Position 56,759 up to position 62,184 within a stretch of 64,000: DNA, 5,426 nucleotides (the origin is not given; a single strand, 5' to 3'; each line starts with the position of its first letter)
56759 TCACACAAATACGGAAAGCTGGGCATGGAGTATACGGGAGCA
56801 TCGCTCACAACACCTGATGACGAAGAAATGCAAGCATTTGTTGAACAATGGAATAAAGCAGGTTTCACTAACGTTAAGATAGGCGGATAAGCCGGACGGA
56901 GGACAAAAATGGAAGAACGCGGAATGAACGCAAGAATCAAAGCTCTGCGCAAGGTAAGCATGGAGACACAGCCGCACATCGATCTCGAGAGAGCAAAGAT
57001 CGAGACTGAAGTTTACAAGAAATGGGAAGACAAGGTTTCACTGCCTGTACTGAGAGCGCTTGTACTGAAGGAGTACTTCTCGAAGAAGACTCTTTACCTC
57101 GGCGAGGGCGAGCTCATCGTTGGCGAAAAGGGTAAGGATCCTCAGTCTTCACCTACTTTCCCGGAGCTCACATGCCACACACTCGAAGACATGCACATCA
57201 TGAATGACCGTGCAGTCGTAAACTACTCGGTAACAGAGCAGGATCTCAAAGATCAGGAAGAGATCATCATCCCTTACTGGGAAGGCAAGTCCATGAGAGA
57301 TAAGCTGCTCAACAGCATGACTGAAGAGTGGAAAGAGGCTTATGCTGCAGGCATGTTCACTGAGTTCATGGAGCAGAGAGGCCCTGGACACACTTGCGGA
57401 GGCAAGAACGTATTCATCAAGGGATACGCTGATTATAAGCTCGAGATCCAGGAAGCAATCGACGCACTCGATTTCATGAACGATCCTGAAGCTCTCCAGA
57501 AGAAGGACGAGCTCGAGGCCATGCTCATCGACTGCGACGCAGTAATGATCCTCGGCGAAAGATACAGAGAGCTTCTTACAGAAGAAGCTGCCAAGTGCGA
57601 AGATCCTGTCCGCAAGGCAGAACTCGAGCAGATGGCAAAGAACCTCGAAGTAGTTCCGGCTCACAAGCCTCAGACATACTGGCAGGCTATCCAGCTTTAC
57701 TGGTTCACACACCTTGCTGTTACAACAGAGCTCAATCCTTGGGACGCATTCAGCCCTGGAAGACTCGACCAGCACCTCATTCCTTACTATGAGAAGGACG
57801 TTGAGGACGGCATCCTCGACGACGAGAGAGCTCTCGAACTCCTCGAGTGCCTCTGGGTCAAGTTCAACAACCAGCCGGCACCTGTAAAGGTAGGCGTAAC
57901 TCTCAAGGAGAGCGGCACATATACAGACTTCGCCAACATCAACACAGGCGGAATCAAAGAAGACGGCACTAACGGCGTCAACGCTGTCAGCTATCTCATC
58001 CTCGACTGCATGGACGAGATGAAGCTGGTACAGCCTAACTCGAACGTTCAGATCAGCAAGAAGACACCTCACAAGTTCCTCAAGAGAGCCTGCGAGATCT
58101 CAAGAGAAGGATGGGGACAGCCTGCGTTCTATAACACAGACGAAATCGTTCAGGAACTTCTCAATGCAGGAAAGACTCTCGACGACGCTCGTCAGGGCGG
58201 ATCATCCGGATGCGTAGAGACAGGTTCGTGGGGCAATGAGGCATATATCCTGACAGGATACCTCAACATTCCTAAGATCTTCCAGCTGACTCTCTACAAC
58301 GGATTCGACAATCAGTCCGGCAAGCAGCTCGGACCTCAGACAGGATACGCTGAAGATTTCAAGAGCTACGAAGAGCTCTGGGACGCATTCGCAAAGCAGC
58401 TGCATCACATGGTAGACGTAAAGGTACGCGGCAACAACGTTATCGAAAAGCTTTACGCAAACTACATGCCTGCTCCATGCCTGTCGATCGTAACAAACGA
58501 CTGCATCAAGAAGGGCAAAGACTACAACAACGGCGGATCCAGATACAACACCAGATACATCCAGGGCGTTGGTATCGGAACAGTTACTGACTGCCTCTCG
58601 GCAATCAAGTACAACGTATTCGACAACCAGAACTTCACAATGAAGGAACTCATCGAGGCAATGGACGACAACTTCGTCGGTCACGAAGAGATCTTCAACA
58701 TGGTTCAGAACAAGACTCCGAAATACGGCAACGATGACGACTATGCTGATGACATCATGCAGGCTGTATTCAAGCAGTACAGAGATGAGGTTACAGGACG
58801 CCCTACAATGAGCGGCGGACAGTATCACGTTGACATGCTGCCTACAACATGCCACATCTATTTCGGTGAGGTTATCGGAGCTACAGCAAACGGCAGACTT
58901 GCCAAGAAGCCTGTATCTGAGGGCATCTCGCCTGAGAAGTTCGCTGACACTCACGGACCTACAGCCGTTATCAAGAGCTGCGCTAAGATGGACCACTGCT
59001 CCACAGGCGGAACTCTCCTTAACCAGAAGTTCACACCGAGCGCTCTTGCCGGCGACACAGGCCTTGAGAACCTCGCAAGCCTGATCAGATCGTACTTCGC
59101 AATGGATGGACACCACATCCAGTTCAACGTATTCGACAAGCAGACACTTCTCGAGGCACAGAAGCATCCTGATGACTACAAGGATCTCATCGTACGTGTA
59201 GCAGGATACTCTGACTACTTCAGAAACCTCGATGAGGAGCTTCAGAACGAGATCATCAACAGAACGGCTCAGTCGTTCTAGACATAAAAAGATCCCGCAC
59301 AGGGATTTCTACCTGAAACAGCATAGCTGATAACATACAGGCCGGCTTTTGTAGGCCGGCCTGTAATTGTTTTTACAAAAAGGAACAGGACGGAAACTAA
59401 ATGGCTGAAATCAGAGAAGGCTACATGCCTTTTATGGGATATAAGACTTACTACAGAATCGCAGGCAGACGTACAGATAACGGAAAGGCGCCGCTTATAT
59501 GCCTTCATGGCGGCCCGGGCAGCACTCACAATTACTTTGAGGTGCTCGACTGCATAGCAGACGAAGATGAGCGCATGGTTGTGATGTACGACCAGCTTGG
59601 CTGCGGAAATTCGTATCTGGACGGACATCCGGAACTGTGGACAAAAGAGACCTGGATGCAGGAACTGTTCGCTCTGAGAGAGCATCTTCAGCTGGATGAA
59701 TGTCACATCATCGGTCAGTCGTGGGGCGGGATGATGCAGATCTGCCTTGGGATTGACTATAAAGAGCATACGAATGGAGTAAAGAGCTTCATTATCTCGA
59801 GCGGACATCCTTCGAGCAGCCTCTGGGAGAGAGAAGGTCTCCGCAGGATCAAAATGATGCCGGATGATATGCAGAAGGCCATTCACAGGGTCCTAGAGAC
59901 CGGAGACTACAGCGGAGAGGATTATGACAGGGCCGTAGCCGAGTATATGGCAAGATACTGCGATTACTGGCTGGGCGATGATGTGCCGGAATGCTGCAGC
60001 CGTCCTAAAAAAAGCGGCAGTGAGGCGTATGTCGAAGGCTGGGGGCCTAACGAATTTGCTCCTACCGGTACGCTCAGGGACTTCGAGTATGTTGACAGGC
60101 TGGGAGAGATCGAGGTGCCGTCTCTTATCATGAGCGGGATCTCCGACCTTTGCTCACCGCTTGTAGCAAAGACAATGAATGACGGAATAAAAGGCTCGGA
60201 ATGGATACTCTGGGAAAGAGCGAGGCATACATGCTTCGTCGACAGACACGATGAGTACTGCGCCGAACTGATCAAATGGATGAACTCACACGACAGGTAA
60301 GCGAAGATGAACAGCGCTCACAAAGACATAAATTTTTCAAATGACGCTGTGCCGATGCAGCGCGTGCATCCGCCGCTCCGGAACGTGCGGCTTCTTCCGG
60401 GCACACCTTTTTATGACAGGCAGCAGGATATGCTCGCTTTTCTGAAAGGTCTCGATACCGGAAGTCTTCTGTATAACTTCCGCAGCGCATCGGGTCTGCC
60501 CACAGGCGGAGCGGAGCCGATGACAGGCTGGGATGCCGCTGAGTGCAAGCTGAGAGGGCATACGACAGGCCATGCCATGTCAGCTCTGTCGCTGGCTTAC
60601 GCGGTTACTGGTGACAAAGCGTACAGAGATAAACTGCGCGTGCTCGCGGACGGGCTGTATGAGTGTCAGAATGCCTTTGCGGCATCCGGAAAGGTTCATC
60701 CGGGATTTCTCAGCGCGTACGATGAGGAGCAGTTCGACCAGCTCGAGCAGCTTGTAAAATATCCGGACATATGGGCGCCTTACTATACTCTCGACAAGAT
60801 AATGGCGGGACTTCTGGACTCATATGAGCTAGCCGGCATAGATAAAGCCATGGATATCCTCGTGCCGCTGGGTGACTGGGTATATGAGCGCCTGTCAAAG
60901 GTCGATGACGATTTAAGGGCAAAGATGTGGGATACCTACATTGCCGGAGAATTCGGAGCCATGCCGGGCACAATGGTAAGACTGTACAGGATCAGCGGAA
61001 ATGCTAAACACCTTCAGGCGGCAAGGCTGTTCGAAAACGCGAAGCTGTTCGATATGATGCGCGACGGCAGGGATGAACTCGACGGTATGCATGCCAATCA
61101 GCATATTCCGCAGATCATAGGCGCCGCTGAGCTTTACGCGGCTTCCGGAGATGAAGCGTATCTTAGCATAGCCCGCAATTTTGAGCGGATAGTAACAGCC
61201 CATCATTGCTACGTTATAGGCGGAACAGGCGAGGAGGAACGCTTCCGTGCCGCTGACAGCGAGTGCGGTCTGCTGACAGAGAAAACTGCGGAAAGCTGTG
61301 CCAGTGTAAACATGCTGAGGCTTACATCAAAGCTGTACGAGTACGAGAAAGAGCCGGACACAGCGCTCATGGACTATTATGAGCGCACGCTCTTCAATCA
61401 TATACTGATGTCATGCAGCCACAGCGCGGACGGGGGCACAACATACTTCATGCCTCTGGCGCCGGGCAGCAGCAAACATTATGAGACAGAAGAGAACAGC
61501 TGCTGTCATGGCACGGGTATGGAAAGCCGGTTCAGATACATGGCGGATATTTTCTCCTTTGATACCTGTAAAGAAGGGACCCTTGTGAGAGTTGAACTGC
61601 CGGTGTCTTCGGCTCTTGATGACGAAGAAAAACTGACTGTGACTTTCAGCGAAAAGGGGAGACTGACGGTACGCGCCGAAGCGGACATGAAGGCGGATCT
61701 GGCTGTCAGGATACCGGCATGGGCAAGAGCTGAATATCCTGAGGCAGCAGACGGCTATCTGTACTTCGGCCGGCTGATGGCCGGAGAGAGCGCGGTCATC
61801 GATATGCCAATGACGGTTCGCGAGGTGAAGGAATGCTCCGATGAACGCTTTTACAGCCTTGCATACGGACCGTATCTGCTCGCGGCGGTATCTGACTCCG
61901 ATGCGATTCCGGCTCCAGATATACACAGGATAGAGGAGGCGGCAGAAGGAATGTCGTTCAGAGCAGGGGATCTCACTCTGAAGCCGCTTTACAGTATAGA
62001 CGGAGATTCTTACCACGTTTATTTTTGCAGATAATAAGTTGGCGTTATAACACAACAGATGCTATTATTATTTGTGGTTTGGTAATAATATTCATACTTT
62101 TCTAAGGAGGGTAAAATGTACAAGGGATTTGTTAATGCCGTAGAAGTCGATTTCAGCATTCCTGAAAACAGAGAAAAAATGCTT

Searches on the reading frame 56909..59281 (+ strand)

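Call 10: search_protein_families(library=ncbifam, proteins=[window:56909-59281:+], max_evalue=1e-10)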
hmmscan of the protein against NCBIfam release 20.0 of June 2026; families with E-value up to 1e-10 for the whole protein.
window:56909-59281:+ (790 aa): 11 families
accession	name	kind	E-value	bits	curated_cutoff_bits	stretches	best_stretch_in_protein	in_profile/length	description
NF043068.1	glycl_HYPD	equivalog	0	1452.8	1100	1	8-790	2-784/784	trans-4-hydroxy-L-proline dehydratase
TIGR01774.1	PFL2-3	subfamily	1e-187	625.9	678.2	1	6-788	2-784/786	formate C-acetyltransferase/glycerol dehydratase family glycyl radical enzyme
NF048011.1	SfplDhtHpsGDes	equivalog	8.5e-169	563.5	1000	1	9-788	25-819/821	(2S)-3-sulfopropanediol dehydratase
NF048009.1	SfplDhtHpfGKleb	equivalog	7.8e-158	527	1000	1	8-790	26-824/824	(2S)-3-sulfopropanediol dehydratase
TIGR04394.1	choline_CutC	equivalog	1e-143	480.7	1050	1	8-787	3-785/789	choline trimethylamine-lyase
NF007437.0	PRK09983.1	equivalog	1.3e-142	476.5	1109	1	6-789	1-764/765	formate C-acetyltransferase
NF033718.1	indole_decarb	equivalog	8.2e-121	404.8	1100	1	106-787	155-865/868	indoleacetate decarboxylase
NF033715.1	glycyl_HPDL_Lrg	equivalog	1.3e-103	347.5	1150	2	215-589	285-678/901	4-hydroxyphenylacetate decarboxylase large subunit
TIGR01255.1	pyr_form_ly_1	equivalog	4.6e-45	154.3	994.2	1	257-787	236-740/744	formate C-acetyltransferase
NF038360.1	rad_fix_GrcA3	exception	1.5e-20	73.1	158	1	717-786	4-73/78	autonomous glycyl radical cofactor GrcA3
NF008341.1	PRK11127.1-1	equivalog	3.2e-11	43.1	145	1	735-786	24-75/80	autonomous glycyl radical cofactor GrcA2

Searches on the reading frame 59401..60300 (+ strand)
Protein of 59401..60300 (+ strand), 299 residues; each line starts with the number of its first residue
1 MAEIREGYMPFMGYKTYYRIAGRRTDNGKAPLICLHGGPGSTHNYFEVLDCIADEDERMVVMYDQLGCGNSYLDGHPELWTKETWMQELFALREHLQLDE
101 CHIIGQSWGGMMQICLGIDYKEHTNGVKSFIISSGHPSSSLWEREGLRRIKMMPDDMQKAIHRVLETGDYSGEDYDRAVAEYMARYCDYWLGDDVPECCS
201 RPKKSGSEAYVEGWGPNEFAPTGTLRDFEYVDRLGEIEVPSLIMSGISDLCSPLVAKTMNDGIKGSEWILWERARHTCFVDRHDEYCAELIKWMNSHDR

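Call 10: search_protein_families(library=ncbifam, proteins=[window:59401-60300:+], max_evalue=1e-10)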
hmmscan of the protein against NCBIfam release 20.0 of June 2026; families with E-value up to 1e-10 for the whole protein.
window:59401-60300:+ (299 aa): 7 families
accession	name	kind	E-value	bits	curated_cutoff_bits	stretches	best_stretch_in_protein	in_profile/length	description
NF045945.1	ProImpepLactob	equivalog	9.8e-133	442.1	400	1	3-297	2-293/293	proline iminopeptidase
TIGR01250.1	pro_imino_pep_2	subfamily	2.9e-73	246.9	167.65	1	5-294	3-287/288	proline iminopeptidase-family hydrolase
NF045948.1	ProImpepThrmp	equivalog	1.3e-50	172.5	500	1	4-296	2-289/291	proline iminopeptidase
TIGR02427.1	protocat_pcaD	equivalog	6.7e-14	51.9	255.85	0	224-294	179-250/251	3-oxoadipate enol-lactonase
TIGR01249.1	pro_imino_pep_1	equivalog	8e-12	44.9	259.75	1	15-162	16-158/307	prolyl aminopeptidase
TIGR03695.1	menH_SHCHC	equivalog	3.4e-11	43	208.55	0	30-137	3-106/252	2-succinyl-6-hydroxy-2,4-cyclohexadiene-1-carboxylate synthase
NF051488.1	bifunc_PcaDC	exception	3.5e-11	42.8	390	0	223-296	178-252/375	bifunctional 3-oxoadipate enol-lactonase/4-carboxymuconolactone decarboxylase PcaDC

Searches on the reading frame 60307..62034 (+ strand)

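Call 10: search_protein_families(library=ncbifam, proteins=[window:60307-62034:+], max_evalue=1e-10)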
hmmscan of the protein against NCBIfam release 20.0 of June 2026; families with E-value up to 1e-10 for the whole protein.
window:60307-62034:+ (575 aa): 0 families

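Call 12: search_protein_families(library=pfam, proteins=[window:60307-62034:+], max_evalue=0.001)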
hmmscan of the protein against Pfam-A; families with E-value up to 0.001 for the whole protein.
window:60307-62034:+ (575 aa): 1 family
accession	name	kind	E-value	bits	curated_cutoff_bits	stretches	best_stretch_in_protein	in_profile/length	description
PF07944.18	Beta-AFase-like_GH127_cat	-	6.8e-90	302.2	24.9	1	26-407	1-370/376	Beta-L-arabinofuranosidase, GH127 catalytic domain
